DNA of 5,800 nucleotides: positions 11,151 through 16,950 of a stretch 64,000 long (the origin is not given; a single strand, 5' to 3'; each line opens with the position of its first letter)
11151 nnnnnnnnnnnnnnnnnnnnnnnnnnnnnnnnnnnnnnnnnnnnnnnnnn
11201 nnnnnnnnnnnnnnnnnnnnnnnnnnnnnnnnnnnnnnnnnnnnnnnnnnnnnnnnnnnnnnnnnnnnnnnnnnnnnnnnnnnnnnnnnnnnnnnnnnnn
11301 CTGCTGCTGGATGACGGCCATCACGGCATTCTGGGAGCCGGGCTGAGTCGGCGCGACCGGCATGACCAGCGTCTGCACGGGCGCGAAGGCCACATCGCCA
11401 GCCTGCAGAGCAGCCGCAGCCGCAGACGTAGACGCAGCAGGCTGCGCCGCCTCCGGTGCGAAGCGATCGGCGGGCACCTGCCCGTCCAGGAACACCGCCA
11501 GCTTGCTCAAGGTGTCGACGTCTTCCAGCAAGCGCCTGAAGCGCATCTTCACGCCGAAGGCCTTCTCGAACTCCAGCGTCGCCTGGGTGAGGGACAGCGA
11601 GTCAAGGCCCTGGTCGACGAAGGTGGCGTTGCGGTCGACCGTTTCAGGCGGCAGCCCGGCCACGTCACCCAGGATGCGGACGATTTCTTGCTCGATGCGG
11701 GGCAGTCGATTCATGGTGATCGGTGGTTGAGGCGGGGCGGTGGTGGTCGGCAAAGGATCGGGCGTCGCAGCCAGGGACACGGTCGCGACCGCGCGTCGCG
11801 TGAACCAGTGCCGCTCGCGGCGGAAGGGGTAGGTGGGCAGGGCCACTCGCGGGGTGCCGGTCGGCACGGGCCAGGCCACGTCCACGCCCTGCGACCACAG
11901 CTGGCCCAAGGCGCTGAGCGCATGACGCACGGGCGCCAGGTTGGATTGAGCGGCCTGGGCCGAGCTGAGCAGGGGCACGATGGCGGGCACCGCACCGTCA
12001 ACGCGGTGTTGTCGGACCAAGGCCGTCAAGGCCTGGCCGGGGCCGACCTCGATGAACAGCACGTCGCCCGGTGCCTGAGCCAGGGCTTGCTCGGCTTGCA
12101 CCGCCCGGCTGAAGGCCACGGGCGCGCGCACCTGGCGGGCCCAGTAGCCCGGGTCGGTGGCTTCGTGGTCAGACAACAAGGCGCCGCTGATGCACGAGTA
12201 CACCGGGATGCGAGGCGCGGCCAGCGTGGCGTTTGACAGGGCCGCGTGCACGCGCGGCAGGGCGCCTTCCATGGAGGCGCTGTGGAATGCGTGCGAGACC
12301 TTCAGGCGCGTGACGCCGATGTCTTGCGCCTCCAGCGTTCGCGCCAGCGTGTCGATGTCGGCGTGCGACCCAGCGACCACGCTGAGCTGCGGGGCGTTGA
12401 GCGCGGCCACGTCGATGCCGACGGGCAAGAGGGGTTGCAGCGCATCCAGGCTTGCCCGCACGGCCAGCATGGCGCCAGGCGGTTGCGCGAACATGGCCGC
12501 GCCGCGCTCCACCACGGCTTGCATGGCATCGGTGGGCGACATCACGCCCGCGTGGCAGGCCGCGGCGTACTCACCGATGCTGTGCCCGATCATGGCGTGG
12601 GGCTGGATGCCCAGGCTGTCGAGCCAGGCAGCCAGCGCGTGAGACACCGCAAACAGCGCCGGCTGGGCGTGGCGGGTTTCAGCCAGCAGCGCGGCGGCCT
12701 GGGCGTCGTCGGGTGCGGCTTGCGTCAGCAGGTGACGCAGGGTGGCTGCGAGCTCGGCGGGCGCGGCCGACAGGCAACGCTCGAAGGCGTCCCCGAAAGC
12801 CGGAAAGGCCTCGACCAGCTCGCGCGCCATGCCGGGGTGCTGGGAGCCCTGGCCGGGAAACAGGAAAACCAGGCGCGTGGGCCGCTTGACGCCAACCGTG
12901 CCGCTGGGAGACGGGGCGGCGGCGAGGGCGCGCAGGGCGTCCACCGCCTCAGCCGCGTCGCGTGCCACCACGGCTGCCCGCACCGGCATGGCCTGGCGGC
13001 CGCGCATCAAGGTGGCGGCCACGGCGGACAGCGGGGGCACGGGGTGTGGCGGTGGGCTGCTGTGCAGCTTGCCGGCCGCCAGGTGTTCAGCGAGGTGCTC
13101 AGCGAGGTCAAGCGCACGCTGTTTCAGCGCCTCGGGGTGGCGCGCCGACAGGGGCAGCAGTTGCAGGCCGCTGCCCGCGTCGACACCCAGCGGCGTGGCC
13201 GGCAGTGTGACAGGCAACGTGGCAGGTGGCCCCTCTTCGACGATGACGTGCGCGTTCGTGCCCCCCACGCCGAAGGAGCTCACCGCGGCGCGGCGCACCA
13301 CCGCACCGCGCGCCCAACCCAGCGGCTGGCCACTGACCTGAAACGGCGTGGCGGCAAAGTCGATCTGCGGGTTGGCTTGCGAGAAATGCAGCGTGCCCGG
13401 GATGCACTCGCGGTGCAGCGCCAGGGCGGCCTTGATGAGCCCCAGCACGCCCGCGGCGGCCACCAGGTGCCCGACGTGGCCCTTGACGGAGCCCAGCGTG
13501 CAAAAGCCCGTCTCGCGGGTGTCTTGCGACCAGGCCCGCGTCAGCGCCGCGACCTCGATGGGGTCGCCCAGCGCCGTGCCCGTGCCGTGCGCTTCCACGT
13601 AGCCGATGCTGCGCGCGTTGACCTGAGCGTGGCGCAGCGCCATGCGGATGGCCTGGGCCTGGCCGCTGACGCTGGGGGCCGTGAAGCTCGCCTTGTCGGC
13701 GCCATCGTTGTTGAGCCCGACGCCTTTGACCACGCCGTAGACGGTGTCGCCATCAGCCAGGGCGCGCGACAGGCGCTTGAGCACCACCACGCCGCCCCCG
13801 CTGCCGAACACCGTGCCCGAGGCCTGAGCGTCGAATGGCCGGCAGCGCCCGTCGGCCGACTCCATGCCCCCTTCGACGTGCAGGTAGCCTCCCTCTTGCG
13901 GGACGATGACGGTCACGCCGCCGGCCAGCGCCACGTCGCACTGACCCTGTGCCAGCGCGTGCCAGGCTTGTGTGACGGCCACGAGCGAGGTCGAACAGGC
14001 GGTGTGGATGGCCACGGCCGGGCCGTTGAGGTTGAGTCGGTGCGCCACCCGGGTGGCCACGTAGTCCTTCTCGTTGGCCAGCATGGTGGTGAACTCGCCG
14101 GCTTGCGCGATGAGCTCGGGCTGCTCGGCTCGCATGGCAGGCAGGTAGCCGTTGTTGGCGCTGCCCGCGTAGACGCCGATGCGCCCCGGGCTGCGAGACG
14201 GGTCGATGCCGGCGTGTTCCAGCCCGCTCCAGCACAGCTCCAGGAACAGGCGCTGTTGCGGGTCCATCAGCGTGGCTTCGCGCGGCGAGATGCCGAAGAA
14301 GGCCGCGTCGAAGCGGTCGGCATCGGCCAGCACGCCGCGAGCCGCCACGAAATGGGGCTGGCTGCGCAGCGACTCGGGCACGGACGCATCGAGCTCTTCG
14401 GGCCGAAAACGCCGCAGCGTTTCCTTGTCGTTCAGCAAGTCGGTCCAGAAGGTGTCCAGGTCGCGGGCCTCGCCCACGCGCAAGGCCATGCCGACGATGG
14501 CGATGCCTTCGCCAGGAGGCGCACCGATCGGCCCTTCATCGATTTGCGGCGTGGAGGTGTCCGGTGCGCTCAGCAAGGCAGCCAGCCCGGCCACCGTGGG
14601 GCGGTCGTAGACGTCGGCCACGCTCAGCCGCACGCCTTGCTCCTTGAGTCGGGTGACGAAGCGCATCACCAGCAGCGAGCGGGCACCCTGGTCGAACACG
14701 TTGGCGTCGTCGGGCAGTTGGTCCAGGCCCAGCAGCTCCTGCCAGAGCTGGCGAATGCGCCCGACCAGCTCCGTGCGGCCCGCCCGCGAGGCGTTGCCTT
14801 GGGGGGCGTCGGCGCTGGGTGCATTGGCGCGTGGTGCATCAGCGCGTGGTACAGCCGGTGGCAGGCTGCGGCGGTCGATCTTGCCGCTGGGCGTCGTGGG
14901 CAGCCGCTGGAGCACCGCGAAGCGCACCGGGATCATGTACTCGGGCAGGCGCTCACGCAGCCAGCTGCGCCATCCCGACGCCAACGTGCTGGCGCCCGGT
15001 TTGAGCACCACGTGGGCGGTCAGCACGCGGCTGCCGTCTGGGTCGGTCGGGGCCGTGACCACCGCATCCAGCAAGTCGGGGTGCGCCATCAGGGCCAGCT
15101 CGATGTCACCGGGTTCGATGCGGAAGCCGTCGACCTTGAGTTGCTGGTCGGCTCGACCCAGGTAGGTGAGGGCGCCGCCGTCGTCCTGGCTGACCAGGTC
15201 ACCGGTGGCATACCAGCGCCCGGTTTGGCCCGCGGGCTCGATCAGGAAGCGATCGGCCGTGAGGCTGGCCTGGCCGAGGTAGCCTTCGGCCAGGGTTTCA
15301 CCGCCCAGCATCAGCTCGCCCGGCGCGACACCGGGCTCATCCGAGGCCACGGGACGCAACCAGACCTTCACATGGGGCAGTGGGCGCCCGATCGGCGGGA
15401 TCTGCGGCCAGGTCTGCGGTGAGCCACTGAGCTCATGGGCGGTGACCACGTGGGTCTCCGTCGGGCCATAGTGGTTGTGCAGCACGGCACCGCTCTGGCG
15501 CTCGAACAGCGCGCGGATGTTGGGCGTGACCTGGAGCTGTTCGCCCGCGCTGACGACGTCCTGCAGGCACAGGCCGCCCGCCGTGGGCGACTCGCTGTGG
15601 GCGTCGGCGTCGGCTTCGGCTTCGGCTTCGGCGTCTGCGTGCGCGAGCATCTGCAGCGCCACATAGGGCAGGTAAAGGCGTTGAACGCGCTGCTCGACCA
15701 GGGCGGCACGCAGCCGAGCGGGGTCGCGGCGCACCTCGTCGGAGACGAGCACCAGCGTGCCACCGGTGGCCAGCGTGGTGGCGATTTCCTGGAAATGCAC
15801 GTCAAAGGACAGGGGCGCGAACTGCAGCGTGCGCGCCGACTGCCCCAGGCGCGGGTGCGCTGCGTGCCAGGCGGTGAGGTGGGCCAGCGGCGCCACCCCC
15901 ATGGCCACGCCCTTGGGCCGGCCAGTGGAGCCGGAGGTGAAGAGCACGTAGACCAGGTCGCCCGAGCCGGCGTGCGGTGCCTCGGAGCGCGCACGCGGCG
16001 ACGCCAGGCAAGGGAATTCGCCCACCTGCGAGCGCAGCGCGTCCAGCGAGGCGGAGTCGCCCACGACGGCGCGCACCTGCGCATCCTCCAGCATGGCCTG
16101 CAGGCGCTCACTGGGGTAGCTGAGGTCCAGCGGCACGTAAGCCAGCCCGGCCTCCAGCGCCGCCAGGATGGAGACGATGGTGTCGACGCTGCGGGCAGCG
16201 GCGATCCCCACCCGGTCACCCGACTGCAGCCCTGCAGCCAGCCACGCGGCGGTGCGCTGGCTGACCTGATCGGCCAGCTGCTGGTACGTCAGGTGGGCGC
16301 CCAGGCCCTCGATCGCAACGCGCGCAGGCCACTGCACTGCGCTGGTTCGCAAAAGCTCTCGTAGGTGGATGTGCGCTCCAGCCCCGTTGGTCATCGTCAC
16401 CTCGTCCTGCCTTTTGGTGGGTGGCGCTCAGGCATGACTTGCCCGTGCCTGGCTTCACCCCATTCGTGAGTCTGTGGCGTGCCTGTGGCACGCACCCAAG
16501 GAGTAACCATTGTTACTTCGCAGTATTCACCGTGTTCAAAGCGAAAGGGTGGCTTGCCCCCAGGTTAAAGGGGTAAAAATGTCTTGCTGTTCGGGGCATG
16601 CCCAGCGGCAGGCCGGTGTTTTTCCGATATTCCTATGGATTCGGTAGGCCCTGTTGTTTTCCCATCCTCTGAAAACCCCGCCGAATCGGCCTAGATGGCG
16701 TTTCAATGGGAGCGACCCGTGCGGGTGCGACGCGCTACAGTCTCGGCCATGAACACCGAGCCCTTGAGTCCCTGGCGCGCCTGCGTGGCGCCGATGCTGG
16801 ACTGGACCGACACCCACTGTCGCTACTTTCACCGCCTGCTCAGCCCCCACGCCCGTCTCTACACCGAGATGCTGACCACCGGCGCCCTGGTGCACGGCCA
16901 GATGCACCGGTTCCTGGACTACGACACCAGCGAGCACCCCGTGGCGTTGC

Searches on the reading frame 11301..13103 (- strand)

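Call 35: search_protein_families(library=pfam, proteins=[window:11301-13103:-], max_evalue=0.0001)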
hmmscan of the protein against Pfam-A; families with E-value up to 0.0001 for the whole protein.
window:11301-13103:- (601 aa): 3 families
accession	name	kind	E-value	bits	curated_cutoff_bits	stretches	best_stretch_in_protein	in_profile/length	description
PF00698.26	Acyl_transf_1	-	4.7e-50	171.3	32.7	1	79-385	1-300/319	Acyl transferase domain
PF00550.31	PP-binding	-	2.4e-12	47.4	20.8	1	472-536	1-64/67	Phosphopantetheine attachment site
PF22336.2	RhiE-like_linker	-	5.2e-06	26.8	27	1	24-62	27-65/67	RhiE-like, KS-MAT linker domain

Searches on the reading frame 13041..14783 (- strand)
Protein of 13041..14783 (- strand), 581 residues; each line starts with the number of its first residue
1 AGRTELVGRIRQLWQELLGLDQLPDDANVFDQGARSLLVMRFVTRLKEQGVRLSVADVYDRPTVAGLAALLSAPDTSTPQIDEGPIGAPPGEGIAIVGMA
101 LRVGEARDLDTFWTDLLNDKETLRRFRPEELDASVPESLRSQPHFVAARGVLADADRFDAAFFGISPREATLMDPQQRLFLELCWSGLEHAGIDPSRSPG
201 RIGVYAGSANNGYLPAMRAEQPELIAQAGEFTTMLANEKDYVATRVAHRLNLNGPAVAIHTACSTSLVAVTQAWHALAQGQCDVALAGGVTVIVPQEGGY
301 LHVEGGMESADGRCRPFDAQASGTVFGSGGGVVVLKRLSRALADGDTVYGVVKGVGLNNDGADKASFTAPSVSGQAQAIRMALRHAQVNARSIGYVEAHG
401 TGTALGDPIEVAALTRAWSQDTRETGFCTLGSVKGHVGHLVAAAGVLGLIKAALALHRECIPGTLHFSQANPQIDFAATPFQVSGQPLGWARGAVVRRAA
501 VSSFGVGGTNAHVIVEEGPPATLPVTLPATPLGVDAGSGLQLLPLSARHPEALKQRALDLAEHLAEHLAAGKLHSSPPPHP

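Call 35: search_protein_families(library=pfam, proteins=[window:13041-14783:-], max_evalue=0.0001)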
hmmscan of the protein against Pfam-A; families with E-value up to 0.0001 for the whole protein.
window:13041-14783:- (581 aa): 5 families
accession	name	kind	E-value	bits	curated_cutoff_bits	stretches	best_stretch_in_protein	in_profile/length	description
PF00109.32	ketoacyl-synt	-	7.3e-69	232.6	20.8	1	93-341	3-252/252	Beta-ketoacyl synthase, N-terminal domain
PF02801.28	Ketoacyl-synt_C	-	2.9e-40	137.4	20.8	1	349-467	1-118/119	Beta-ketoacyl synthase, C-terminal domain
PF16197.11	KAsynt_C_assoc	-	1.3e-13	51.7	33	1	471-567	2-87/111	Ketoacyl-synthetase C-terminal extension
PF00550.31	PP-binding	-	9.6e-13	48.6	20.8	1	9-71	2-67/67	Phosphopantetheine attachment site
PF00108.29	Thiolase_N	-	3.7e-06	26.9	26.4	1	240-290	60-112/260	Thiolase, N-terminal domain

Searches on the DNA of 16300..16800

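Call 96: search_rna_families(source=window, start=16300, end=16800, threshold=evalue, max_evalue=1)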
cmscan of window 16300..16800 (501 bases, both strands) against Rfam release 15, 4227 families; matches with E-value up to 1: 0.
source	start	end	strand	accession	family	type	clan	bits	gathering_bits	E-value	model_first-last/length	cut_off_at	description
